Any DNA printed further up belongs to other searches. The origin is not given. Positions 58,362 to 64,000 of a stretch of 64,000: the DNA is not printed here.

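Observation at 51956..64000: Translationally coupled operon: reductase-terminated type I PKS, PPTase, sensor-less MCP and giant STK-STAND-GAF kinase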

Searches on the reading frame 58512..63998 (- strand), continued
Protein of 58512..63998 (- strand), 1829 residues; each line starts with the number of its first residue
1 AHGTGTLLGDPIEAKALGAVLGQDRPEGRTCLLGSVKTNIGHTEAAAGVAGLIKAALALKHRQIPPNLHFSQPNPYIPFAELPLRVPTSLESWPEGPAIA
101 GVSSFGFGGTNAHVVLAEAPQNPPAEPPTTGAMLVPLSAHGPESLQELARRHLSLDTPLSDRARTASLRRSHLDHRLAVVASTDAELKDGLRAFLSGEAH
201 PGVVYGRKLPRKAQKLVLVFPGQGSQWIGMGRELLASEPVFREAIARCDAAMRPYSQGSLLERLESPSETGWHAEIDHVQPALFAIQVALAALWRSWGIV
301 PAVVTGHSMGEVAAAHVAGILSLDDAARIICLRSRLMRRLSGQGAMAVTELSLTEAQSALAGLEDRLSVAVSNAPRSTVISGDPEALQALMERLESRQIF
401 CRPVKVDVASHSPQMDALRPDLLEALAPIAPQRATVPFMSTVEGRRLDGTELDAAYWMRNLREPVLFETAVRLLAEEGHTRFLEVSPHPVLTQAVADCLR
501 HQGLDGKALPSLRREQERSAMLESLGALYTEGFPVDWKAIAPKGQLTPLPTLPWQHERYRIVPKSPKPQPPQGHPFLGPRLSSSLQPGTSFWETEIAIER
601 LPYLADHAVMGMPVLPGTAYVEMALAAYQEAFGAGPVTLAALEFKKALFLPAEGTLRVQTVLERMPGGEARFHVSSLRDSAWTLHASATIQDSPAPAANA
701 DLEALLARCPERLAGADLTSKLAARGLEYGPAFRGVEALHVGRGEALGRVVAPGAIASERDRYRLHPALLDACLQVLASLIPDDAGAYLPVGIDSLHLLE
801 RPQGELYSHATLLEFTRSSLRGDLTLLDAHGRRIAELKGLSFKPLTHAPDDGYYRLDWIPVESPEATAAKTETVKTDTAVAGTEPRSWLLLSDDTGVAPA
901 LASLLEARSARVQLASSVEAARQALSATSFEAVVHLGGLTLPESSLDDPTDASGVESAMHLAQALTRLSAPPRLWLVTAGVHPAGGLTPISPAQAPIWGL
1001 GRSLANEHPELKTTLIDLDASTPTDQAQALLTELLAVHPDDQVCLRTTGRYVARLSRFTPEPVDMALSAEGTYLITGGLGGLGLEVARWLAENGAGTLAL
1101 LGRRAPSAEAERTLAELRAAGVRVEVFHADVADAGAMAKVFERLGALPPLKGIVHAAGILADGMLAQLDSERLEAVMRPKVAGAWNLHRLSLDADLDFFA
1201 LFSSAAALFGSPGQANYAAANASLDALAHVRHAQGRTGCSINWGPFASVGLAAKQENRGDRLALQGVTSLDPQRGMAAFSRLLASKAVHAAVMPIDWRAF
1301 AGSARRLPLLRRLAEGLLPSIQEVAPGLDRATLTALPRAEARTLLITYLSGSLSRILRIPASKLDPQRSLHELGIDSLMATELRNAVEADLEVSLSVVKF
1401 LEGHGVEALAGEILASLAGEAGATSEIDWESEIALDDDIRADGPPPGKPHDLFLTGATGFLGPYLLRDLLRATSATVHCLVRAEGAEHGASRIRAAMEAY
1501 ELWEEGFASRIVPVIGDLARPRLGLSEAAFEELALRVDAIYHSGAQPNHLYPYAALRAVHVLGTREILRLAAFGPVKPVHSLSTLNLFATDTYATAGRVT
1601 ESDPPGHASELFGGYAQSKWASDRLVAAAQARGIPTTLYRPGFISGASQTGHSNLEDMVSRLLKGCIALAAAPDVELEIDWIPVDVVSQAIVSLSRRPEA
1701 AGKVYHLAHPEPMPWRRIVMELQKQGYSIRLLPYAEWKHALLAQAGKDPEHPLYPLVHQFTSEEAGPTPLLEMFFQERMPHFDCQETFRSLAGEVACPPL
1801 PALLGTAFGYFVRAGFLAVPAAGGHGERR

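Call 56: search_protein_families(library=ncbifam, proteins=[L009:6261-7802:+], max_evalue=0.00001)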
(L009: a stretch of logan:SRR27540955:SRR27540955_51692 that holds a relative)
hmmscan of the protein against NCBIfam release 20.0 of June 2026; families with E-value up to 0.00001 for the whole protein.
L009:6261-7802:+ (513 aa): 40 families (the best 25 are shown)
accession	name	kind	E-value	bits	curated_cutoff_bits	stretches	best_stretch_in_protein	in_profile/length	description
NF006916.0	PRK09407.1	equivalog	2.4e-134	448.8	521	1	4-467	32-496/526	succinic semialdehyde dehydrogenase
NF010000.0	PRK13473.1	subfamily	2.3e-108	362.9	615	1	3-454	14-463/475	aminobutyraldehyde dehydrogenase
TIGR01780.1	SSADH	subfamily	3.4e-106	355.8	646.35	1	11-458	2-447/448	succinate-semialdehyde dehydrogenase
TIGR01804.1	BADH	equivalog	5e-102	341.8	668.6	1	3-458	10-466/467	betaine-aldehyde dehydrogenase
NF045735.1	PaDhStyDPseudo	equivalog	9.8e-101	337.8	850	1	3-460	15-478/483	phenylacetaldehyde dehydrogenase StyD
TIGR02299.1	HpaE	equivalog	3.3e-99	332.7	638.35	1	3-465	13-478/488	5-carboxymethyl-2-hydroxymuconate semialdehyde dehydrogenase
NF009725.0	PRK13252.1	equivalog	1.1e-97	327.6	593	1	3-462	19-478/488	betaine-aldehyde dehydrogenase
NF040648.1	lactal_redase_Meth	equivalog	3.4e-95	319.8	650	1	9-463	14-462/463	lactaldehyde dehydrogenase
NF007497.0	PRK10090.1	equivalog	1e-94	318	500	1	5-463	21-477/480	aldehyde dehydrogenase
NF008415.0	PRK11241.1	equivalog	5.4e-92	309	828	1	3-460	23-477/482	NADP-dependent succinate-semialdehyde dehydrogenase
NF042993.1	AlphKGSA_gudD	equivalog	3.1e-90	303.2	770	1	3-439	16-455/481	alpha-ketoglutaric semialdehyde dehydrogenase GucD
NF045736.1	PaDhStyDRhodo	equivalog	9.5e-87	291.5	800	1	4-461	16-475/479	phenylacetaldehyde dehydrogenase StyD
NF052305.1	DioxValDhHalo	equivalog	3.4e-86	290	750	1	2-439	16-455/483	2,5-dioxovalerate dehydrogenase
NF002852.0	PRK03137.1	subfamily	4.1e-85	286.5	648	1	3-461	47-510/514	L-glutamate gamma-semialdehyde dehydrogenase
TIGR03216.1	OH_muco_semi_DH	equivalog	4.4e-85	286.1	693.25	1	3-452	11-468/481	2-hydroxymuconic semialdehyde dehydrogenase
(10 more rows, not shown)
